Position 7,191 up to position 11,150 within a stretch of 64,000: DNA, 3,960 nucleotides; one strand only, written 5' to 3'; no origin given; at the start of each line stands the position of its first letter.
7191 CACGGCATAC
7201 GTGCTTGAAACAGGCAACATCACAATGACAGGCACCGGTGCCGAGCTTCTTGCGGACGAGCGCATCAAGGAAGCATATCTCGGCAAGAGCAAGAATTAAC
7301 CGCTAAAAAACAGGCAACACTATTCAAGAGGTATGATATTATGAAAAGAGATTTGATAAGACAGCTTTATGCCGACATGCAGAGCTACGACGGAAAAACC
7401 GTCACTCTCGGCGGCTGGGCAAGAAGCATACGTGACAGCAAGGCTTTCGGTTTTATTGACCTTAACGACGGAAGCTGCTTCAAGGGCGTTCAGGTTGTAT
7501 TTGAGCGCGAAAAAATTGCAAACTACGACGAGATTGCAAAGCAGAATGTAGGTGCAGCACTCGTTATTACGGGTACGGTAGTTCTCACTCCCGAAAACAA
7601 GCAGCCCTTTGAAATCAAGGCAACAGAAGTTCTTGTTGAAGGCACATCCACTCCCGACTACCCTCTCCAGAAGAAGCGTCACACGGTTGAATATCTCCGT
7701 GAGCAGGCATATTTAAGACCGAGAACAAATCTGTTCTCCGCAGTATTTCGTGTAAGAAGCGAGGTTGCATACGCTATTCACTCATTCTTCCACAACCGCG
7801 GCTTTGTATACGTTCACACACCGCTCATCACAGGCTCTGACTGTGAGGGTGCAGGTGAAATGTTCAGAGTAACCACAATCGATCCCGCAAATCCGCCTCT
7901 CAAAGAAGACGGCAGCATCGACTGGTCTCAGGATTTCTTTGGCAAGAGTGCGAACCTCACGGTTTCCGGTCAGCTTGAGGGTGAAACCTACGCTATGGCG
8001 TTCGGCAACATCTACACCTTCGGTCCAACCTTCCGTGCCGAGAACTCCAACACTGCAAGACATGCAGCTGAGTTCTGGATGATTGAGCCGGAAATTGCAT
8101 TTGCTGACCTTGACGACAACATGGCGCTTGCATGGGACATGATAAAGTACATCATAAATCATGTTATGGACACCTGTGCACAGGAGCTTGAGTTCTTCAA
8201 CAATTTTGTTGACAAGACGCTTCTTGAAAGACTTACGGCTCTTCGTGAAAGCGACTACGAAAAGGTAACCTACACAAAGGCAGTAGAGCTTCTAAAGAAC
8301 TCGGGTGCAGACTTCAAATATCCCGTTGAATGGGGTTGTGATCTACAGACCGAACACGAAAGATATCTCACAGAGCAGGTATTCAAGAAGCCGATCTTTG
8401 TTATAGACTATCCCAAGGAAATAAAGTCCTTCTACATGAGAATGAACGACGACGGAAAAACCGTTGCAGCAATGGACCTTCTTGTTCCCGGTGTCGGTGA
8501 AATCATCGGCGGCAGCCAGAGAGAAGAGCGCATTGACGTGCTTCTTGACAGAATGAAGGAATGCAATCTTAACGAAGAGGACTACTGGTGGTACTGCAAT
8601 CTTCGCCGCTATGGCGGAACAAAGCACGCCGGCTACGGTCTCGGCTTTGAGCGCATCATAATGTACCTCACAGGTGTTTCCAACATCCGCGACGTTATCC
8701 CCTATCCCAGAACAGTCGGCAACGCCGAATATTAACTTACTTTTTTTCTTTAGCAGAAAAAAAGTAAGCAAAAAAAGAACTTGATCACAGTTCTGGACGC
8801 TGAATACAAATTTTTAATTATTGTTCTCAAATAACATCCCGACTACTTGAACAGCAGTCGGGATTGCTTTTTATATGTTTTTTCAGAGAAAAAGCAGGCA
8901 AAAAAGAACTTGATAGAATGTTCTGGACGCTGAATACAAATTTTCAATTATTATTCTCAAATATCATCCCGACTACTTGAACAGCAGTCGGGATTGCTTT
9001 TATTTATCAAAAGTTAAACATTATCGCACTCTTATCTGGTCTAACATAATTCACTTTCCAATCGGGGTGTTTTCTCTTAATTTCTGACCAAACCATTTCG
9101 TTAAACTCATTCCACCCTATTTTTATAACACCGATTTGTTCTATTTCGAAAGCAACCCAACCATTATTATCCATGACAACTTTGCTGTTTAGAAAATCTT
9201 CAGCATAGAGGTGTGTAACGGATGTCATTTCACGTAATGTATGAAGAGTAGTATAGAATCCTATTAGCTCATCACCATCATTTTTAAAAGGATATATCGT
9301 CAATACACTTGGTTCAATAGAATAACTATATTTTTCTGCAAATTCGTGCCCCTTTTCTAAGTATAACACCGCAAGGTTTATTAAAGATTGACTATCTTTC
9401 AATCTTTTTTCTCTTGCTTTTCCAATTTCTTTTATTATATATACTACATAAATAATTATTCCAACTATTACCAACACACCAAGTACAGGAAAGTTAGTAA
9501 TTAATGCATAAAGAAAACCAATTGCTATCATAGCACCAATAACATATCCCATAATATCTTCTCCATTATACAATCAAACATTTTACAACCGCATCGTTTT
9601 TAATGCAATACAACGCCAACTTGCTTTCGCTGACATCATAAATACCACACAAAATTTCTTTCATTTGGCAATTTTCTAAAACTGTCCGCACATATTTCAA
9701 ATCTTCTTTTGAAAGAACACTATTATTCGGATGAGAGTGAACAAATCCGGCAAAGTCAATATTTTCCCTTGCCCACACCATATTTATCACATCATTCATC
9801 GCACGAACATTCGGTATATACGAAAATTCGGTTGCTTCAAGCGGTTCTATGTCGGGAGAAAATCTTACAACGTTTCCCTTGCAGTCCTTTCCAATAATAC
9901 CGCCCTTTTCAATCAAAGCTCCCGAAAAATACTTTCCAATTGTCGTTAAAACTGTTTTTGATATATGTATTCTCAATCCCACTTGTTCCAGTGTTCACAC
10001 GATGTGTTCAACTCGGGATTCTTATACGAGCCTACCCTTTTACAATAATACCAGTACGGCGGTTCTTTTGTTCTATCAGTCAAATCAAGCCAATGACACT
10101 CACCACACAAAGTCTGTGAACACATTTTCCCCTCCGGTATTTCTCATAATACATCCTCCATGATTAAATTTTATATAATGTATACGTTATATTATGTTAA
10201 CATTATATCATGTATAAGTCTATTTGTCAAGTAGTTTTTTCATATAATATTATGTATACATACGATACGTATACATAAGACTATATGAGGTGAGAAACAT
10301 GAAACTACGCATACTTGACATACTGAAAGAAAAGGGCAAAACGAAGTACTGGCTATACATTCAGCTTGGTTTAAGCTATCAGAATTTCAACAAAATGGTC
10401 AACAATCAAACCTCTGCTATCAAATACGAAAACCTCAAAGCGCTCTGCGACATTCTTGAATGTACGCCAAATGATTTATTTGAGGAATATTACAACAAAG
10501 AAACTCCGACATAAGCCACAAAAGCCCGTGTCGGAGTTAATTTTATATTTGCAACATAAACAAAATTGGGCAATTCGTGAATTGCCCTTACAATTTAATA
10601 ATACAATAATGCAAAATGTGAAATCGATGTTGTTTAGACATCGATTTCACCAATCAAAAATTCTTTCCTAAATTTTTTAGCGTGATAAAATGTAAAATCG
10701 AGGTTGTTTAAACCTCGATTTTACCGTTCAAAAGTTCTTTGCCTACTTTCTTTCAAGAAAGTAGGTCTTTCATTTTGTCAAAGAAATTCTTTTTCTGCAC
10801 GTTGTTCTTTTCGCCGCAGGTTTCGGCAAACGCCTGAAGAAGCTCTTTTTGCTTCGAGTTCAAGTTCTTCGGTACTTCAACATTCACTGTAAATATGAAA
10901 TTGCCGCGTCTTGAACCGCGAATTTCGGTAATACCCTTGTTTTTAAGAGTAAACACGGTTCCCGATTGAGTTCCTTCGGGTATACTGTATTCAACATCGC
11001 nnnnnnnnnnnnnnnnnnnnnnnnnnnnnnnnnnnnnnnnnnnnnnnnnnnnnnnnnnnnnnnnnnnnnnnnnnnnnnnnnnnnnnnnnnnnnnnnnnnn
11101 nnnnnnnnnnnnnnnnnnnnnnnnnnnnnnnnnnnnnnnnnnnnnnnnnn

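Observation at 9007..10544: Orphan JAB/MPN + Cys-rich microprotein + 2-TM protein operon under an XRE switch, in an AT-rich islet between asnS and dnaJ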

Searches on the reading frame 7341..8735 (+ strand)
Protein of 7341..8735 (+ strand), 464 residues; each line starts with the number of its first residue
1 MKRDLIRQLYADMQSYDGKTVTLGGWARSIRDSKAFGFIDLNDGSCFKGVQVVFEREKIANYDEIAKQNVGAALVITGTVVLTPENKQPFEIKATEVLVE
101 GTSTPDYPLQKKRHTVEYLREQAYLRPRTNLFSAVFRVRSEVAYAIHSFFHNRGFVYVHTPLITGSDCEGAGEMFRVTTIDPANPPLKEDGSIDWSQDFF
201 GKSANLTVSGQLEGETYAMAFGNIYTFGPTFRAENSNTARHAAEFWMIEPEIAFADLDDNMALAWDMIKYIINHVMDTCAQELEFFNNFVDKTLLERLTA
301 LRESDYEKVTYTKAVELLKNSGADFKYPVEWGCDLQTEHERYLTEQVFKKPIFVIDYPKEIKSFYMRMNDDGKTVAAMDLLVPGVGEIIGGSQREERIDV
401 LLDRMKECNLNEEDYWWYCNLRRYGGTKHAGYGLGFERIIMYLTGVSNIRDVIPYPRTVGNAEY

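Call 70: find_encoding_contigs(protein=window:7341-8735:+, flank=5000, max_places=6)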
Protein window:7341-8735:+ (464 aa): no gene with exactly this product is on record in the collection.

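Call 86: search_protein_families(library=pfam, proteins=[window:7341-8735:+], max_evalue=0.00001)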
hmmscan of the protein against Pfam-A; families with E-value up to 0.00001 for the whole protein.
window:7341-8735:+ (464 aa): 2 families
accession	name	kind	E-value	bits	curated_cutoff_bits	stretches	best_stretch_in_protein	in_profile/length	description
PF00152.25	tRNA-synt_2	-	8.3e-66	222.6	25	1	118-458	4-307/308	tRNA synthetases class II (D, K and N)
PF01336.31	tRNA_anti-codon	-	1.3e-09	38.3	27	1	21-97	1-72/75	OB-fold nucleic acid binding domain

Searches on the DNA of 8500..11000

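Call 81: search_rna_families(source=window, start=8500, end=11000, threshold=evalue, max_evalue=0.1)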
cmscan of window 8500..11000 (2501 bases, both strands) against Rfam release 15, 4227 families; matches with E-value up to 0.1: 0.
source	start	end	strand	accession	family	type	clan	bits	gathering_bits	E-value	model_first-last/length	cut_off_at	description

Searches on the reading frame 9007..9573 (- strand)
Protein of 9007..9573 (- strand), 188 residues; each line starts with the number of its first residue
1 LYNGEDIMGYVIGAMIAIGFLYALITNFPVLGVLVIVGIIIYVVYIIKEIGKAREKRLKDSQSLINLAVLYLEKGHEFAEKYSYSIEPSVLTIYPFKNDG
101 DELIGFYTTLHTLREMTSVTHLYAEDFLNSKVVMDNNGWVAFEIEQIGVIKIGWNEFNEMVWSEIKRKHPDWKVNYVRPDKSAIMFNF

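Call 4: search_protein_families(library=pfam, proteins=[window:9007-9573:-], max_evalue=1)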
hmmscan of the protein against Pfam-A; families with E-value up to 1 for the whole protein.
window:9007-9573:- (188 aa): 0 families

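Call 5: search_protein_families(library=padloc, proteins=[window:9007-9573:-], max_evalue=1)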
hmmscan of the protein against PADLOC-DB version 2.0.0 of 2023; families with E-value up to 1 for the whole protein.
window:9007-9573:- (188 aa): 0 families

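Call 7: search_protein_families(library=phrogs, proteins=[window:9007-9573:-], max_evalue=1)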
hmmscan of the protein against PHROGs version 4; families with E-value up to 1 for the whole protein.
window:9007-9573:- (188 aa): 5 families
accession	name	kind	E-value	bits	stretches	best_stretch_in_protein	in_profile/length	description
phrog_32771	-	unknown function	0.0006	21.3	1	2-65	22-83/98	-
phrog_22297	-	unknown function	0.073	14.1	1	22-57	5-40/105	-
phrog_26155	-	unknown function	0.081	14.4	1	22-60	34-72/89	-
phrog_4501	-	unknown function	0.18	12.9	1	99-131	39-74/76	-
phrog_15523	-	unknown function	0.3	12.1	1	24-53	4-33/119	-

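Call 8: search_protein_families(library=ncbifam, proteins=[window:9007-9573:-], max_evalue=1)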
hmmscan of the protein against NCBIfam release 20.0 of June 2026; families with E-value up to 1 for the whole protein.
window:9007-9573:- (188 aa): 0 families

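Call 12: find_homologous_proteins(query=window:9007-9552:-)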
Query window:9007-9552:- (181 aa): 2 proteins with E <= 0.001 among 48 candidates.
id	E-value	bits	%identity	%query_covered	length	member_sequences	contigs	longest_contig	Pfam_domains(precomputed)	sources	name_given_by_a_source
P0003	5.8e-115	400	100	100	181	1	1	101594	-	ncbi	-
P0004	5.6e-38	149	45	100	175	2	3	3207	-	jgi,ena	-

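Call 33: predict_structure(alignment_id=A2)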
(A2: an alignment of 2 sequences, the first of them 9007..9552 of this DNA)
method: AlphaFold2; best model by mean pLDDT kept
length: 181 residues; sequences in the alignment: 2
mean_pLDDT: 67.8   pTM: 0.56
mean pLDDT of the five models: 67.8, 65.5, 59.4, 49.1, 47.1
residues with pLDDT >= 90: 2; 70-90: 85; 50-70: 80; < 50: 14
segments of 3 or more residues with pLDDT < 50: 79-83, 88-96
pLDDT, mean of each block of 10 residues (from residue 1): 73 80 83 89 77 76 75 60 49 47 54 58 63 57 66 80 75 60 55
secondary structure, 60 per line:
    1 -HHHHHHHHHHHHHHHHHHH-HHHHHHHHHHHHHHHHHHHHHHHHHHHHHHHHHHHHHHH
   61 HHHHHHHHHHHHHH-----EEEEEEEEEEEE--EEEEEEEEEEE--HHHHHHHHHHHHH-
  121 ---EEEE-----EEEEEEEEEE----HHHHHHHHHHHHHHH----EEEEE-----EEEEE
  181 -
elements in order: H2-20 H22-74 E80-91 E94-104 H107-119 E124-127 E133-142 H147-161 E166-170 E176-180

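Call 79: search_solved_structures(query=A6, max_evalue=10, show_alignments=1)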
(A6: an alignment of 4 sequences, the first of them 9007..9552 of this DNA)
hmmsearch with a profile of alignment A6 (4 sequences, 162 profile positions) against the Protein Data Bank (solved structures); distinct sequences matched with E-value up to 10: 1.
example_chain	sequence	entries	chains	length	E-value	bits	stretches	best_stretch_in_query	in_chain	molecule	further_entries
1a05_A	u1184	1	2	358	0.55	13.6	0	133-160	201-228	3-ISOPROPYLMALATE DEHYDROGENASE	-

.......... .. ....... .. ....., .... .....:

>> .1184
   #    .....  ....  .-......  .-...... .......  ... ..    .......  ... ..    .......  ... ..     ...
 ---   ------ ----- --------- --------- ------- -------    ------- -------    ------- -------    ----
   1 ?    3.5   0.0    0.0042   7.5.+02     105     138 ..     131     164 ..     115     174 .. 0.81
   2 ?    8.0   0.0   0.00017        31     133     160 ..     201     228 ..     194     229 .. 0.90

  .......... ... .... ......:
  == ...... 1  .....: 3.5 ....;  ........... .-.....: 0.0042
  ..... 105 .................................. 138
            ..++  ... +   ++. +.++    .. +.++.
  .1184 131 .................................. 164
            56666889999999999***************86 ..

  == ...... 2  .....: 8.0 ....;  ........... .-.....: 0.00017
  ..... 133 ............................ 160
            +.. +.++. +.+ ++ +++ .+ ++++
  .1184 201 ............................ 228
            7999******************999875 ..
